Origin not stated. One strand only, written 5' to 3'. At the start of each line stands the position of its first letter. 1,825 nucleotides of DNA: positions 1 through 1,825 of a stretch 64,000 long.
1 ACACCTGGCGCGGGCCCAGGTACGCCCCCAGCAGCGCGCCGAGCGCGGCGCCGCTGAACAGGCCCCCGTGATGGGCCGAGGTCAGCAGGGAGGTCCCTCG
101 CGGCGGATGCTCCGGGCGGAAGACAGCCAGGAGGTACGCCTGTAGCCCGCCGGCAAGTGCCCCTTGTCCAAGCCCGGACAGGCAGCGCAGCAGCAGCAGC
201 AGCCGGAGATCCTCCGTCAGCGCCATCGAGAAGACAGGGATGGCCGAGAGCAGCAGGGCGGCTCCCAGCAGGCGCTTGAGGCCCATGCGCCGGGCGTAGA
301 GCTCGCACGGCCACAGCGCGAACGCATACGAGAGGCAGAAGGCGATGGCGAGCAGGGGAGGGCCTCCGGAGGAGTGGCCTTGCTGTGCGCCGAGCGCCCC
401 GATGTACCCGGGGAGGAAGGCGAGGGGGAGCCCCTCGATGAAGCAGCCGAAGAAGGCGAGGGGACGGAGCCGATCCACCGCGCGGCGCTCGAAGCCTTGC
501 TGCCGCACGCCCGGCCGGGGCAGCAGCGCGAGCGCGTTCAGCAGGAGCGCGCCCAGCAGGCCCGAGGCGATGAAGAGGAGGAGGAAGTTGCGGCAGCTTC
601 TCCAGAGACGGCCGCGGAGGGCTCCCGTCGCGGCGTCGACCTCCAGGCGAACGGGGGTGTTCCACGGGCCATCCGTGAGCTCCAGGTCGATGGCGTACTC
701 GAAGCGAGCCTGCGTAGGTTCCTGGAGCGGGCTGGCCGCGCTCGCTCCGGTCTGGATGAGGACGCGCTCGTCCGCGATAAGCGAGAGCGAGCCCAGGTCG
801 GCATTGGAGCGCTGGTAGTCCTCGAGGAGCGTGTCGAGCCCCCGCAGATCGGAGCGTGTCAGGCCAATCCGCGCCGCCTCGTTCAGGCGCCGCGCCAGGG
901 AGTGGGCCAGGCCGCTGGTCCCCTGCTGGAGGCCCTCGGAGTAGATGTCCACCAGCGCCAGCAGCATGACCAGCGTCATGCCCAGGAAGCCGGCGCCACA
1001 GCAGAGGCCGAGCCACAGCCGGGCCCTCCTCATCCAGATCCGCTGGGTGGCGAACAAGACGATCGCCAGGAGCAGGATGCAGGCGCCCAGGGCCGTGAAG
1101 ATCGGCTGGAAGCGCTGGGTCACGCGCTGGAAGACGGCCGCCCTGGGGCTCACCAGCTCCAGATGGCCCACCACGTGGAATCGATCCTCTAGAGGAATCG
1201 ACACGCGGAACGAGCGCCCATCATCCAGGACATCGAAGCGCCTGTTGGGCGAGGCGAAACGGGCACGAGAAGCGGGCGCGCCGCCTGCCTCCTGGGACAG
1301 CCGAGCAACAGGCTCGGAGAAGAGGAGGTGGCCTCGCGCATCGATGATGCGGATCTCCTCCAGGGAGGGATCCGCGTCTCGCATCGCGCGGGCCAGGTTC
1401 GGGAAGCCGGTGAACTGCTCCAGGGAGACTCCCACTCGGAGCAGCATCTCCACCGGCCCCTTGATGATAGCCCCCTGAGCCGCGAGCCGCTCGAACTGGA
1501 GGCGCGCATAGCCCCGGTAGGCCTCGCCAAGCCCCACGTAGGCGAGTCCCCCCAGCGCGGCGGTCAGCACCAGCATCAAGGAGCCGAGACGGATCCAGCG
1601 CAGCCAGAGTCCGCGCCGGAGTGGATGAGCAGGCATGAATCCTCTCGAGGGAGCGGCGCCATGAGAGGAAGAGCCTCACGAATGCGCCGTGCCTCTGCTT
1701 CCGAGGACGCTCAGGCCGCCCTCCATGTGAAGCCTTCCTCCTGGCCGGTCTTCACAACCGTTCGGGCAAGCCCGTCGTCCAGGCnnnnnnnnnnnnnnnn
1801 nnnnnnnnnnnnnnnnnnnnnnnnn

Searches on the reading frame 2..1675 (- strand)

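Call 13: search_protein_families(library=pfam, proteins=[window:2-1675:-], max_evalue=0.0001)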
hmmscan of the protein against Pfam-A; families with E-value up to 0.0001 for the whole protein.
window:2-1675:- (558 aa): 1 family
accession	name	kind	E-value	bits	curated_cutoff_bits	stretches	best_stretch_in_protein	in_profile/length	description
PF07690.21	MFS_1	-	1.5e-13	50.8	33.4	1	408-556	2-151/347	Major Facilitator Superfamily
